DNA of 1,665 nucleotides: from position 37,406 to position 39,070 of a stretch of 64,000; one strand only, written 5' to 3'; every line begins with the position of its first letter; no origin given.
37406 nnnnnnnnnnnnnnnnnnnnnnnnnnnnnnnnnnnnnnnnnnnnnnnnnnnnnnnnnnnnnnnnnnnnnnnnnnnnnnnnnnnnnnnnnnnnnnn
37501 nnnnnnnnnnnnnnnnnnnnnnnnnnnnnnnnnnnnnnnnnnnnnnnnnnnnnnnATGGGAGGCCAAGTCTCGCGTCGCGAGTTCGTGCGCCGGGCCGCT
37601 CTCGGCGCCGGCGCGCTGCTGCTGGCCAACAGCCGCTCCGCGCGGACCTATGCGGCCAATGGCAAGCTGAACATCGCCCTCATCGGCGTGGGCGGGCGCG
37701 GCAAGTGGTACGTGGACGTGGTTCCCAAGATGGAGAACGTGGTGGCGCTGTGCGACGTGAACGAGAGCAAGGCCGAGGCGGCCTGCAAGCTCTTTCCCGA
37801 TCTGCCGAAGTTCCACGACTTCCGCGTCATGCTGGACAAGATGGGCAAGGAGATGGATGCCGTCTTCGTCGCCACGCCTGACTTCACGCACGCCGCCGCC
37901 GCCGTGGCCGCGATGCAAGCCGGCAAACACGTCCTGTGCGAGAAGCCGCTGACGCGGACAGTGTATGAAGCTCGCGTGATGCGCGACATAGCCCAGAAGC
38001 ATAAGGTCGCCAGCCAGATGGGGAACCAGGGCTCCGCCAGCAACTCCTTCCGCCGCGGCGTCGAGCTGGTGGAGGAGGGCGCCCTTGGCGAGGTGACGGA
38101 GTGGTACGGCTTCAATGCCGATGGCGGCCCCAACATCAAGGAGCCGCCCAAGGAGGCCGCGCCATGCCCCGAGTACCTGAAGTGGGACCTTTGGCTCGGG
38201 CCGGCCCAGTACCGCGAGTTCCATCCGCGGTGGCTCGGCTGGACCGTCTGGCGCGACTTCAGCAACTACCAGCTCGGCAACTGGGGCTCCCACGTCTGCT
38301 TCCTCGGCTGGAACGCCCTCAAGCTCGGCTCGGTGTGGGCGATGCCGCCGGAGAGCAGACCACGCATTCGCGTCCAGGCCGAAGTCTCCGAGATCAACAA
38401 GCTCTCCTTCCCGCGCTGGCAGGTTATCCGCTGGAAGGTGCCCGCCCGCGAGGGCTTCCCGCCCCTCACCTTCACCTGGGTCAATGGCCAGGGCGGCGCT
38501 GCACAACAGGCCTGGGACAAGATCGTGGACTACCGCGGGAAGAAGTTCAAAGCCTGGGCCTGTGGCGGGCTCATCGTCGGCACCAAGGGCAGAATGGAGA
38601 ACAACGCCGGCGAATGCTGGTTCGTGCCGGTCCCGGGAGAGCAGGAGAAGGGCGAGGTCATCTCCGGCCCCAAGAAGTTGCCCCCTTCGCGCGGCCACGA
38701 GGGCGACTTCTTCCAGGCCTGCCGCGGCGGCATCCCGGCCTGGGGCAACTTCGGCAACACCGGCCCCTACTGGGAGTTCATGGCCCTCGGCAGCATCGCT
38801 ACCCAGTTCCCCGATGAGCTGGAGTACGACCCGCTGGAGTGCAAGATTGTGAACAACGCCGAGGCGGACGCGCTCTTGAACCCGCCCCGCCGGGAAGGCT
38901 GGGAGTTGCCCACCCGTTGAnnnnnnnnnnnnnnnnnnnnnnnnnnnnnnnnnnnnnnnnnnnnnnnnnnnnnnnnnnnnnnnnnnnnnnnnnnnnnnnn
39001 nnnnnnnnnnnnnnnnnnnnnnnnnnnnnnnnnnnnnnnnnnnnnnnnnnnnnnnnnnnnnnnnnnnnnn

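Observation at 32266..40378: ThuA / twin-arginine-signal Gfo/Idh/MocA (ThuB-like) cassette coupled to a sugar ABC importer: candidate periplasmic 3-keto-glycoside (oxidative glycan processing) system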

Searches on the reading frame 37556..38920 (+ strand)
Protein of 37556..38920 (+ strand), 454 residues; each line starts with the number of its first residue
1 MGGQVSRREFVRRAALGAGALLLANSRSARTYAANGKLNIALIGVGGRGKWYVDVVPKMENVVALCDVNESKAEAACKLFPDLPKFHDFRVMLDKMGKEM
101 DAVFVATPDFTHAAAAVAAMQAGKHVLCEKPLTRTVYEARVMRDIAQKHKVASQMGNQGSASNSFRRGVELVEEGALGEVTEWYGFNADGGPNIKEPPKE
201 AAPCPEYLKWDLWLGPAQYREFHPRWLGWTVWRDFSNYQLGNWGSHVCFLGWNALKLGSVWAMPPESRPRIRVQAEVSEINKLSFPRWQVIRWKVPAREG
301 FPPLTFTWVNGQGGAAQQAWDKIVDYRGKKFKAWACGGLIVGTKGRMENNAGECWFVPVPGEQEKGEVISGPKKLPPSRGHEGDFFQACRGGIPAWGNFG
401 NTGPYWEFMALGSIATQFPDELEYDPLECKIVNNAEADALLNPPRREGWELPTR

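Call 8: search_protein_families(library=pfam, proteins=[window:37556-38920:+], max_evalue=0.01)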
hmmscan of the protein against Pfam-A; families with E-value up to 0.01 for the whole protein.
window:37556-38920:+ (454 aa): 3 families
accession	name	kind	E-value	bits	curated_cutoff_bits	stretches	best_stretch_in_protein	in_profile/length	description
PF01408.29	GFO_IDH_MocA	-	1.6e-22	80.9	24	1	38-155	1-118/120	Oxidoreductase family, NAD-binding Rossmann fold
PF19051.5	GFO_IDH_MocA_C2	-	1.1e-08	35.3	23.3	1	408-450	211-253/254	Oxidoreductase family, C-terminal alpha/beta domain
PF03435.24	Sacchrp_dh_NADP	-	0.0042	17.9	25.1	1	40-137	1-100/129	Saccharopine dehydrogenase NADP binding domain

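Call 9: search_protein_families(library=ncbifam, proteins=[window:37556-38920:+], max_evalue=0.01)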
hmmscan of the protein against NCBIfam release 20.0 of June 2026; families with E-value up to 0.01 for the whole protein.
window:37556-38920:+ (454 aa): 9 families
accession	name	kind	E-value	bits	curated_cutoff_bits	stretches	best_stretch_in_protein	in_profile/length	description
NF058561.1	BT_2158_fam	equivalog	1.9e-77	260.9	750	1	6-438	1-436/487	glycoside 3-dehydrogenase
TIGR04380.1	myo_inos_iolG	equivalog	1.1e-19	70.5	355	1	37-189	1-154/330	inositol 2-dehydrogenase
NF040723.1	UDP-GlcNAcDh_Arch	equivalog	9.2e-18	64.8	450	1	38-181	1-142/302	UDP-N-acetylglucosamine 3-dehydrogenase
NF052479.1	LevoglcsnDh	equivalog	2.8e-17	62.5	650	1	57-185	33-159/386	levoglucosan dehydrogenase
NF041392.1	XylDh_Gfo6_Halo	equivalog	5.7e-16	58.2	350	1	34-188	13-171/350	D-xylose 1-dehydrogenase Gfo6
NF052679.1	InsChiInosDhIolG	equivalog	8.6e-12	44.7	540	1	38-179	3-147/343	bifunctional inositol 2-dehydrogenase/D-chiro-inositol 1-dehydrogenase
NF008607.0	PRK11579.1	subfamily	1.6e-11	43.8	330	1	37-183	4-148/346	oxidoreductase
NF058563.1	BT_2159_fam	equivalog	1.9e-09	37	650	1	39-180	2-143/350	disaccharide 3-dehydrogenase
NF007574.0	PRK10206.1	equivalog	2e-06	27.1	352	1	98-182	64-148/345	oxidoreductase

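Call 36: search_solved_structures(query=window:37556-38920:+, max_evalue=1e-20, show_alignments=2)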
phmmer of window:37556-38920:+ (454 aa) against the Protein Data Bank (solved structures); distinct sequences matched with E-value up to 1e-20: 2.
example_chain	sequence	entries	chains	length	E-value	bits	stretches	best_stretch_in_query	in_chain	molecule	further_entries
8tdf_A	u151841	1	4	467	5.4e-54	187.1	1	33-443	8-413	Dehydrogenase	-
8tdh_A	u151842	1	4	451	2.5e-53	184.9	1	37-443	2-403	Predicted dehydrogenases and related proteins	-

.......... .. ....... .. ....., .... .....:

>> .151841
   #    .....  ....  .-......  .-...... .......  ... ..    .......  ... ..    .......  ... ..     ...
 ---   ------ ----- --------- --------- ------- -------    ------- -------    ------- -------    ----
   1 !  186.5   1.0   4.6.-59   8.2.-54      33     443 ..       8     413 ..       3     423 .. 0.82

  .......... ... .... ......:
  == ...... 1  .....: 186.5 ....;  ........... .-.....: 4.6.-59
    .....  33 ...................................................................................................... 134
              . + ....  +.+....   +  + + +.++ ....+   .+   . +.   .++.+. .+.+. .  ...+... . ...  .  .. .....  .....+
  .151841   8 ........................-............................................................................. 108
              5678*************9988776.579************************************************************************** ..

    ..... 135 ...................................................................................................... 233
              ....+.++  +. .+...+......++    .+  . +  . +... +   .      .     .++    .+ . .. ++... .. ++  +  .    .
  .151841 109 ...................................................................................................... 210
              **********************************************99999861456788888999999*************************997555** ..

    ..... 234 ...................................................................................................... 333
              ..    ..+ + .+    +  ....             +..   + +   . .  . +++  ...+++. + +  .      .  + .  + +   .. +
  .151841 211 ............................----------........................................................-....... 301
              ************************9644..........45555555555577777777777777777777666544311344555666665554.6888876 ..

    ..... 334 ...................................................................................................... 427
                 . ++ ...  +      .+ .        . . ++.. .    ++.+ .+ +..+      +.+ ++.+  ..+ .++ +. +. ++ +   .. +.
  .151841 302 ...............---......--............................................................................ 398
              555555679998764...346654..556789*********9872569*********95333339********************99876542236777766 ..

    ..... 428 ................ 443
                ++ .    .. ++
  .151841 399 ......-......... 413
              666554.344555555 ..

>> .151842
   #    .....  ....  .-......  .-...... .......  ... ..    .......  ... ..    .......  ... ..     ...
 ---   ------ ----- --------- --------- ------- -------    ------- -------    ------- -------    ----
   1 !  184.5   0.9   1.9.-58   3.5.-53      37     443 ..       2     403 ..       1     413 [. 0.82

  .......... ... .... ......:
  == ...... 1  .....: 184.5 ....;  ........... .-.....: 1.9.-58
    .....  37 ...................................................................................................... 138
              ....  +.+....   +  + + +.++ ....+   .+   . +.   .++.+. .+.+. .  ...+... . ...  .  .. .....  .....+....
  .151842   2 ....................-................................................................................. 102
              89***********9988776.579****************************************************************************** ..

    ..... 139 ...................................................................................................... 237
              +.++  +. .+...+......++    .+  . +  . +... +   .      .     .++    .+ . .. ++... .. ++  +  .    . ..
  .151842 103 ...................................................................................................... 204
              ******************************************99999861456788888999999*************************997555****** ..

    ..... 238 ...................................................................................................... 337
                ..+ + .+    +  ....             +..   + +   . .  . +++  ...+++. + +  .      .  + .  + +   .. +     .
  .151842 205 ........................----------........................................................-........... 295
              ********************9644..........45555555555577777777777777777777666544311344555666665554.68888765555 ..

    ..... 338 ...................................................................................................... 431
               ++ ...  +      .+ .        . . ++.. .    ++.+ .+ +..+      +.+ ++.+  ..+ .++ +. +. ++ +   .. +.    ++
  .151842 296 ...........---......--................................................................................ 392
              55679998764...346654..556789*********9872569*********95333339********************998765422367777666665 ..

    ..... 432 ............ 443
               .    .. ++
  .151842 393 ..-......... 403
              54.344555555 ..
